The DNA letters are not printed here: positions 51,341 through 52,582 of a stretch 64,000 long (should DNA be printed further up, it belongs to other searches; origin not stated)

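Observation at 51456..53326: Low-GC 1.8-kb islet flanked by 32-bp direct repeats: membrane coiled-coil protein plus HNH-nuclease-domain protein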

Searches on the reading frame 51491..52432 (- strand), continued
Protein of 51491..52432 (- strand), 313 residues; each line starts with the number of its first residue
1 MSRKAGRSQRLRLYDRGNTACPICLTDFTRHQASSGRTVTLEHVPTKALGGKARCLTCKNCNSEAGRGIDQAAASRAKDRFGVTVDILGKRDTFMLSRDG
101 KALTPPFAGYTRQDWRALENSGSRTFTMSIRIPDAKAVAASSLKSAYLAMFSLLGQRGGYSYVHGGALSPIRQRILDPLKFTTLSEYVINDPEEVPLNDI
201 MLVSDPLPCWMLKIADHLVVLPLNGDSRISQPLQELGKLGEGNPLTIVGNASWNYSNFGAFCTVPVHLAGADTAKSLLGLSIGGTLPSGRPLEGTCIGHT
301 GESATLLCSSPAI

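Call 74: find_encoding_contigs(protein=P0003, flank=8000, max_places=4)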
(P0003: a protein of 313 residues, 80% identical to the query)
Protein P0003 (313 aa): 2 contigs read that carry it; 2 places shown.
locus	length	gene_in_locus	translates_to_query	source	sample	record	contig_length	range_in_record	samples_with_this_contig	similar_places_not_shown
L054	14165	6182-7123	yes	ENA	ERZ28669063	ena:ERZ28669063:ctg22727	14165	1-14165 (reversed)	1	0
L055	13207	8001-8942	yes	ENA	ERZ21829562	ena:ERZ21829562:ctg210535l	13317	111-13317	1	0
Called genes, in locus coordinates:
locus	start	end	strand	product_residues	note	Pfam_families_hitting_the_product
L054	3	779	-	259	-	?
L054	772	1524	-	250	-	-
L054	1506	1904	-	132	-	-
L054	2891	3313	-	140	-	PF01850:PIN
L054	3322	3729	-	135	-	PF24698:DUF7662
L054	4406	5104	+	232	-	-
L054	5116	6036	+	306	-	-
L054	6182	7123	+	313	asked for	-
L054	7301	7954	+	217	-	PF02311:AraC_binding, PF07883:Cupin_2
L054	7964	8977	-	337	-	PF16884:ADH_N_2, PF00107:ADH_zinc_N, PF13602:ADH_zinc_N_2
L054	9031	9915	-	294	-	PF01261:AP_endonuc_2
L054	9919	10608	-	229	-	PF03737:RraA-like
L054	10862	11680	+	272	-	PF00665:rve (weak), PF13610:DDE_Tnp_IS240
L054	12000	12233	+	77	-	-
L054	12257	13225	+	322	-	-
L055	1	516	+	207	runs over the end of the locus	?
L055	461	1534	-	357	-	PF13565:HTH_32, PF01498:HTH_Tnp_Tc3_2 (weak), PF13683:rve_3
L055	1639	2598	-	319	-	PF01935:DUF87 (weak)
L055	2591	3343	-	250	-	-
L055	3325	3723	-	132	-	-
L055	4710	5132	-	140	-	PF01850:PIN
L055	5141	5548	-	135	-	PF24698:DUF7662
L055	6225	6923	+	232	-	-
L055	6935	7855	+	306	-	-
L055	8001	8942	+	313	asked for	-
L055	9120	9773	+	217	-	PF02311:AraC_binding, PF07883:Cupin_2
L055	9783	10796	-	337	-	PF16884:ADH_N_2, PF00107:ADH_zinc_N, PF13602:ADH_zinc_N_2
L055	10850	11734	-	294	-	PF01261:AP_endonuc_2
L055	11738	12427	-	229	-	PF03737:RraA-like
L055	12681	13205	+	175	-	?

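Call 81: search_dna_similar(query=P0256, collection=plasmids, mode=protein, max_evalue=0.00001, max_rows=25)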
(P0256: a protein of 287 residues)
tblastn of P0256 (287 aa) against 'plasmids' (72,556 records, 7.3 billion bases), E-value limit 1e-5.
Records with a match: 2; places in all: 2; records where one place covers at least 80% of the query: 0.
Best place of each record, by identity: <60% 2.
By first word of the organism name: Embleya 1; Mucilaginibacter 1.
By predicted mobility (MOB-suite, as given by PLSDB): non-mobilizable 2.
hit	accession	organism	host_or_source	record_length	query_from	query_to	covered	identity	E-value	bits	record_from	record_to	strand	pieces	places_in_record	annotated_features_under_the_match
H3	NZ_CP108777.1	Embleya sp. NBC_00896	-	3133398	19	239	77%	31.7%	2e-21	101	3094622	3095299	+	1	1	none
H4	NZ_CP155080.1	Mucilaginibacter sp. PAMB04168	Malus domestica,cell culture,leaf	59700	24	227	71%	32.1%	1e-17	90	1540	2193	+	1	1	hypothetical protein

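Call 82: search_dna_similar(query=P0232, collection=plasmids, mode=protein, max_evalue=0.00001, max_rows=25)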
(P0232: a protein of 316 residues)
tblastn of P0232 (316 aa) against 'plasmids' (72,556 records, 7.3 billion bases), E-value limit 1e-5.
Records with a match: 2; places in all: 2; records where one place covers at least 80% of the query: 1.
Best place of each record, by identity: <60% 2.
By first word of the organism name: Embleya 1; Mucilaginibacter 1.
By predicted mobility (MOB-suite, as given by PLSDB): non-mobilizable 2.
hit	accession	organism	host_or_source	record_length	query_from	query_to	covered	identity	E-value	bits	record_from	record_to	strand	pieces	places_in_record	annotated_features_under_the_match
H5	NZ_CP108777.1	Embleya sp. NBC_00896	-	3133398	29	291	83%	32.3%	2e-27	120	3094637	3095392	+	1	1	none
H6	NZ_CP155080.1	Mucilaginibacter sp. PAMB04168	Malus domestica,cell culture,leaf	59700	29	244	68%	28.9%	1e-14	82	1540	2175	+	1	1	hypothetical protein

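Call 83: get_annotated_region(hit=H5, flank=9000)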
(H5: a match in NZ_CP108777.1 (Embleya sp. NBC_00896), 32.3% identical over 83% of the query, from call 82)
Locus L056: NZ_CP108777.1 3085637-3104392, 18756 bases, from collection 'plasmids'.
description: Embleya sp. NBC_00896 plasmid unnamed1, complete sequence
organism: Embleya sp. NBC_00896 (NCBI taxid 2975961)
taxonomy: Bacteria; Actinomycetota; Actinomycetes; Kitasatosporales; Streptomycetaceae; Embleya; Embleya sp. NBC 00896
host: -; source: -; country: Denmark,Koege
typing (MOB-suite, as given by PLSDB): non-mobilizable
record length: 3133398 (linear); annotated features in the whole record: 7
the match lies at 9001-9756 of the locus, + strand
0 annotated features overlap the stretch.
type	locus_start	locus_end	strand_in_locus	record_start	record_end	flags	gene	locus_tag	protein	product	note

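Call 84: get_annotated_region(hit=H4, flank=9000)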
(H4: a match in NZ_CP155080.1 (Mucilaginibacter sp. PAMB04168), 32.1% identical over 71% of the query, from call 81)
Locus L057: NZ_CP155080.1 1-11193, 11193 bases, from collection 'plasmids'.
description: Mucilaginibacter sp. PAMB04168 plasmid unnamed1, complete sequence
organism: Mucilaginibacter sp. PAMB04168 (NCBI taxid 3138567)
taxonomy: Bacteria; Bacteroidota; Sphingobacteriia; Sphingobacteriales; Sphingobacteriaceae; Mucilaginibacter; Mucilaginibacter sp. PAMB04168
host: -; source: Malus domestica,cell culture,leaf; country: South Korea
typing (MOB-suite, as given by PLSDB): non-mobilizable
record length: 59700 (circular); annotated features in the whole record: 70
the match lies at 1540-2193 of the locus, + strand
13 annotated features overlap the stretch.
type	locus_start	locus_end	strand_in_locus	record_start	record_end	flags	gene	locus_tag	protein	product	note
CDS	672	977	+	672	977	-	-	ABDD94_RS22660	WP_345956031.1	type II toxin-antitoxin system RelE/ParE family toxin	-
CDS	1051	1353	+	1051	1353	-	-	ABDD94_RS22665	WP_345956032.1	HigA family addiction module antitoxin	-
CDS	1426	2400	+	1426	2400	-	-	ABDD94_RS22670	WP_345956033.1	hypothetical protein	-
CDS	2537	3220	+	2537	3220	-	-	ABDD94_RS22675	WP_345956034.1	TetR family transcriptional regulator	-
CDS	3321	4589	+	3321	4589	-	-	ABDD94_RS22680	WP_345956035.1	TolC family protein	GO:0055085 - transmembrane transport [Evidence IEA]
CDS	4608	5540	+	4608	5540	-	-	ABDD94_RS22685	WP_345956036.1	HlyD family efflux transporter periplasmic adaptor subunit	-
CDS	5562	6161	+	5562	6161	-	-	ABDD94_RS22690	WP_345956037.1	glutathione peroxidase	-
CDS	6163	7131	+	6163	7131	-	-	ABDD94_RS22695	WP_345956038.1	ABC transporter ATP-binding protein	-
CDS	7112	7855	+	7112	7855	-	-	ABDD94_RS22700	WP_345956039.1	ABC transporter ATP-binding protein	-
CDS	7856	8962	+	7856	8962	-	-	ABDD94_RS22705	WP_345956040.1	ABC transporter permease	-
CDS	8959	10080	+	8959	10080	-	-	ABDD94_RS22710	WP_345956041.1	ABC transporter permease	-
CDS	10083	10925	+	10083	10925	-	-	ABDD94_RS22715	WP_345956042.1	phospholipase A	GO:0006629 - lipid metabolic process [Evidence IEA]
CDS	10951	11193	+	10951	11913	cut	-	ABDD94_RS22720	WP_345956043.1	acetyl-CoA carboxylase carboxyltransferase subunit alpha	GO:0006633 - fatty acid biosynthetic process [Evidence IEA]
